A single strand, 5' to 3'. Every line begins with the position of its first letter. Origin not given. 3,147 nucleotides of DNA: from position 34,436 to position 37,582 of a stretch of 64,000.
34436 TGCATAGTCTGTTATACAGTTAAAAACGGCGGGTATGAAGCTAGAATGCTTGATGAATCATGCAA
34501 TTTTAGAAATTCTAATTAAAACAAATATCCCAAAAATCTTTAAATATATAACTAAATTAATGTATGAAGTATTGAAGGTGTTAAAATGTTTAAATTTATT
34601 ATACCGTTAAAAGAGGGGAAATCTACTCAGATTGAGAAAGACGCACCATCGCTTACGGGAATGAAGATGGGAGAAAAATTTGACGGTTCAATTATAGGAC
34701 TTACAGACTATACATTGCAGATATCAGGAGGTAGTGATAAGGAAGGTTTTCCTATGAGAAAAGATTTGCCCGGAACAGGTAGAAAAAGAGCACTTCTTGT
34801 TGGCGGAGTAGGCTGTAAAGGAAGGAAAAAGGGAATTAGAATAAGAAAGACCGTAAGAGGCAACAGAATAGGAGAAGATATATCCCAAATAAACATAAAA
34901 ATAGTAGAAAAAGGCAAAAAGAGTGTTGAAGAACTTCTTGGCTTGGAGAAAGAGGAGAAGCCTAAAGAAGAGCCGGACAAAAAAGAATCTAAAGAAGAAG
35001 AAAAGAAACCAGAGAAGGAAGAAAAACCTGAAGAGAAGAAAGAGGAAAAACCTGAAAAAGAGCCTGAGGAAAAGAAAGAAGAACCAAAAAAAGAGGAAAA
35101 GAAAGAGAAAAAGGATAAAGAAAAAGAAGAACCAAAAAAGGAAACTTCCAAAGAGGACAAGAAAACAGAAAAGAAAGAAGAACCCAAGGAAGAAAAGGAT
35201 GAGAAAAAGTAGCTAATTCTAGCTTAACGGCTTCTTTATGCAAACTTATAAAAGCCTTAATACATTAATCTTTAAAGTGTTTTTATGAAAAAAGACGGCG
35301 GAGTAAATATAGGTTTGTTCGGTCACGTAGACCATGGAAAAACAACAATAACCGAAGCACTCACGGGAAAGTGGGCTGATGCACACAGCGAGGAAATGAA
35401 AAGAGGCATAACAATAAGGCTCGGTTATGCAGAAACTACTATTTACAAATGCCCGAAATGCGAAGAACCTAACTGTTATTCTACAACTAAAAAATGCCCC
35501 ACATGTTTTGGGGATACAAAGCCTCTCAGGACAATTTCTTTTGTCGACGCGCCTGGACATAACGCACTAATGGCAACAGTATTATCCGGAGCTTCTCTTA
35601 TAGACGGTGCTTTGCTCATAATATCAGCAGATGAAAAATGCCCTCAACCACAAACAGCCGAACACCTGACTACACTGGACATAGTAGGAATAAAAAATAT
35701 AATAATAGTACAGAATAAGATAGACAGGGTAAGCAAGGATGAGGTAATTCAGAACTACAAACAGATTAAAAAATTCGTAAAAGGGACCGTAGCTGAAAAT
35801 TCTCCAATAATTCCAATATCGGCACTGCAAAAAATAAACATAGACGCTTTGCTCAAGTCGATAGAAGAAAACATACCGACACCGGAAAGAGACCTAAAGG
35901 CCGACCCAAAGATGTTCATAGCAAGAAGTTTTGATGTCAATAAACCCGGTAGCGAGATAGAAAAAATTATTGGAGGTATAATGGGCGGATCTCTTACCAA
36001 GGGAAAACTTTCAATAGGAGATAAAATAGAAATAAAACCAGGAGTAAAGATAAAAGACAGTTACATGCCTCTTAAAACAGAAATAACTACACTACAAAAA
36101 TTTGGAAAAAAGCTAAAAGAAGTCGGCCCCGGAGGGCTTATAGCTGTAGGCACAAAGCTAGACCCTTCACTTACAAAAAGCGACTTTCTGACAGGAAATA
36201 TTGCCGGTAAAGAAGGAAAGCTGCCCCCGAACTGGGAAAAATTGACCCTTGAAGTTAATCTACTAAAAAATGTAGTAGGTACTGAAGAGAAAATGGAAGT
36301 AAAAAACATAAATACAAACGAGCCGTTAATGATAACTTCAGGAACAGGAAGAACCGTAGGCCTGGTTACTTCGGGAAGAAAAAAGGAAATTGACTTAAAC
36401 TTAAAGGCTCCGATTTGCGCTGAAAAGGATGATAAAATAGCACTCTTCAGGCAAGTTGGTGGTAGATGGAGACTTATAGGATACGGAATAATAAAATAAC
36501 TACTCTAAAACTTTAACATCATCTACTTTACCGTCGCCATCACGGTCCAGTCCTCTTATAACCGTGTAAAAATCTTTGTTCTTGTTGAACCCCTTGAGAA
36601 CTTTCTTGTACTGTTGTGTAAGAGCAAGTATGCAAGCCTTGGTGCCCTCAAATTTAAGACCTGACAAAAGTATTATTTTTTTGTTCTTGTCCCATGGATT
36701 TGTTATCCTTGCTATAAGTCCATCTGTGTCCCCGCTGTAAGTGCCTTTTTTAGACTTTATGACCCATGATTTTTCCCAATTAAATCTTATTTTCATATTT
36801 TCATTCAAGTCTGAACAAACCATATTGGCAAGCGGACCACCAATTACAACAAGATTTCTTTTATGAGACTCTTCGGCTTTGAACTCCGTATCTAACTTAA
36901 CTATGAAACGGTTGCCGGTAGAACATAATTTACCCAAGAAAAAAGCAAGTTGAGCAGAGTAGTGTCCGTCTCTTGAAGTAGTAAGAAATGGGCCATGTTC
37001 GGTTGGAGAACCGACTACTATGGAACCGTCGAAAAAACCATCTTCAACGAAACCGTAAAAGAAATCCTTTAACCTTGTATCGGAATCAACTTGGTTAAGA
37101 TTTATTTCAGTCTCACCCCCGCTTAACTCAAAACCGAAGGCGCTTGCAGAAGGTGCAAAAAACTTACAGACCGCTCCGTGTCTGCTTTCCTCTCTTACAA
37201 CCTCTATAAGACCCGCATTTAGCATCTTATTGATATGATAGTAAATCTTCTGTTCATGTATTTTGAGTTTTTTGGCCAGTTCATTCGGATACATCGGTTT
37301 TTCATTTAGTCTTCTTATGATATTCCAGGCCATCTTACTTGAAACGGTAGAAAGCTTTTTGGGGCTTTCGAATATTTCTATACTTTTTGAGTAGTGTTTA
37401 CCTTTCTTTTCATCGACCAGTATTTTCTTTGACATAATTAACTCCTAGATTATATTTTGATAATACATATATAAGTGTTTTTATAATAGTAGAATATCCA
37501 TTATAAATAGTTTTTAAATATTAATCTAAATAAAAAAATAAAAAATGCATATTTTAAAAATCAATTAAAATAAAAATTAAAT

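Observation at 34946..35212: rps6e tail cassette: ~85-aa Lys/Glu/Pro tail whose DNA is ~98% identical to the rps24e tail 9.5 kb away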

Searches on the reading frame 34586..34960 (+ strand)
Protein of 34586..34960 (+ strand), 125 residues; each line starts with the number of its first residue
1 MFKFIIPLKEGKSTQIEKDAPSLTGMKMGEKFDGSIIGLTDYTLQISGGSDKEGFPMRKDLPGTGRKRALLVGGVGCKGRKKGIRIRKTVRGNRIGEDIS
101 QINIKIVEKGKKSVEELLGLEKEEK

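Call 43: search_protein_representatives(protein=window:34586-34960:+)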
Query: 125 residues. Proteins with E-value up to 0.001 (for the whole library): 989; up to 1e-10: 410; up to 1e-30: 2. The best 150 are listed.
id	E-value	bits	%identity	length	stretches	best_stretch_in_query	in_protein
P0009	1.2e-49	183.7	70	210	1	1-123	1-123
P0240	7.1e-31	123.1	55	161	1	6-125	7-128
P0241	6.2e-30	120.0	53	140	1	8-120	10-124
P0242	6.8e-30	119.9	53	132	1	2-122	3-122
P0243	1.9e-29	118.4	53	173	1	1-124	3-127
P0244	2.0e-28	115.1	48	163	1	1-123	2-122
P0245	2.9e-28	114.6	51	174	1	2-124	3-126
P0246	6.1e-28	113.6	53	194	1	8-123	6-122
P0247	1.2e-27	112.7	49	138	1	3-124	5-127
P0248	1.4e-27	112.5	53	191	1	7-123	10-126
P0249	2.6e-27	111.5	56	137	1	7-123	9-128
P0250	3.6e-27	111.1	50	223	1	7-123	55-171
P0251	1.3e-26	109.2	50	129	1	2-123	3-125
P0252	3.3e-26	108.0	48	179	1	16-124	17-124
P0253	4.5e-26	107.6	47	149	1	3-124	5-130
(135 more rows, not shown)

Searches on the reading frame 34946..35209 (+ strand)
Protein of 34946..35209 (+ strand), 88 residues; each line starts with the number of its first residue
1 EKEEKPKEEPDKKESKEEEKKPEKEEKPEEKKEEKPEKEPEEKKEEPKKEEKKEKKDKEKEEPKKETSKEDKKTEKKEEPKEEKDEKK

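Call 29: find_homologous_proteins(query=window:34955-35179:+, max_evalue=0.001)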
Query seq(75 aa): 8000 candidates shared short words with the query, none scored E <= 0.001.

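Call 66: search_solved_structures(query=window:34946-35209:+, max_evalue=1)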
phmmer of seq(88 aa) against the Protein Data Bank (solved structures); distinct sequences matched with E-value up to 1: 0.

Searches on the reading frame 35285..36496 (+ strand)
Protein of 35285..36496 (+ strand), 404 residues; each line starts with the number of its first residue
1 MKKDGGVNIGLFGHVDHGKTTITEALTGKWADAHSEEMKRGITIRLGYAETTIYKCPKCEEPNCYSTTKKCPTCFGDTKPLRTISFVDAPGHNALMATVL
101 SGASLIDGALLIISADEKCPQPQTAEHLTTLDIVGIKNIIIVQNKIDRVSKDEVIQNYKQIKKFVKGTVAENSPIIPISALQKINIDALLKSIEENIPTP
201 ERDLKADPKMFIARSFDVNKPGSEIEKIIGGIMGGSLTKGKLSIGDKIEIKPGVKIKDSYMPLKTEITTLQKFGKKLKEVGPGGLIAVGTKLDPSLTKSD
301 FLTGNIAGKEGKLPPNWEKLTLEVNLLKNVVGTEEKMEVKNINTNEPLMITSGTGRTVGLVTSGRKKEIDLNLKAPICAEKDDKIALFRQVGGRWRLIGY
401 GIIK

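Call 7: search_protein_families(library=pfam, proteins=[window:35285-36496:+], max_evalue=0.01)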
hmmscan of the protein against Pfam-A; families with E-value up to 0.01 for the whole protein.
window:35285-36496:+ (404 aa): 7 families
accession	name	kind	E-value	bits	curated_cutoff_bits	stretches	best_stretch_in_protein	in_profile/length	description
PF00009.33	GTP_EFTU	-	1e-33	116.9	26.5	1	7-198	4-187/188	Elongation factor Tu GTP binding domain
PF09173.17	eIF2_C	-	3.5e-29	101.3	22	1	319-403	2-86/86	Initiation factor eIF2 gamma, C terminal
PF03144.31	GTP_EFTU_D2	-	1.7e-05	25.6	30.3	1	230-294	1-62/73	Elongation factor Tu domain 2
PF03193.22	RsgA_GTPase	-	0.00046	20.5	30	1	103-197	20-108/174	RsgA GTPase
PF16897.10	MMR_HSR1_Xtn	-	0.00058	20.2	35.2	1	138-195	57-102/106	C-terminal region of MMR_HSR1 domain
PF01926.29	MMR_HSR1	-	0.00081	19.9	21.9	1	9-145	2-113/113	50S ribosome-binding GTPase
PF10662.15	PduV-EutP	-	0.002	18.4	21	0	136-194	89-142/143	Ethanolamine utilisation - propanediol utilisation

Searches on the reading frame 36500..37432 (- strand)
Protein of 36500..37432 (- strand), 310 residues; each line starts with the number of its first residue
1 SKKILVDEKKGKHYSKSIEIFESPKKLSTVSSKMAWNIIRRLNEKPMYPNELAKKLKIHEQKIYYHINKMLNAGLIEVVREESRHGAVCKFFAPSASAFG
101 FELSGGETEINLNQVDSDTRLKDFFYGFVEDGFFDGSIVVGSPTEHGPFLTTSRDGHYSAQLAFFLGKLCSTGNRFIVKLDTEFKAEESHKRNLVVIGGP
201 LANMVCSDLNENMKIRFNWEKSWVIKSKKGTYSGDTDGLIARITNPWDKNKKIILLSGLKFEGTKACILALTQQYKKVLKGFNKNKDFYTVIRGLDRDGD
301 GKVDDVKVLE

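Call 60: search_protein_families(library=pfam, proteins=[window:36500-37432:-], max_evalue=0.0001)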
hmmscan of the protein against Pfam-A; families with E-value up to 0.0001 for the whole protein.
window:36500-37432:- (310 aa): 4 families
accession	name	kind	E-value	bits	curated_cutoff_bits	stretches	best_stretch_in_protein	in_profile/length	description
PF12840.13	HTH_20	-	2.6e-09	37.3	27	1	37-79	8-51/51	Helix-turn-helix domain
PF05124.17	S_layer_C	-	1.3e-08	35.1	23.9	1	174-272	93-174/177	S-layer like family, outer domain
PF01022.26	HTH_5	-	1.2e-06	28.7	22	1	37-77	6-46/47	Bacterial regulatory protein, arsR family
PF25212.1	HVO_A0114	-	6.3e-05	23.1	27.6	0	20-85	9-75/84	HVO_A0114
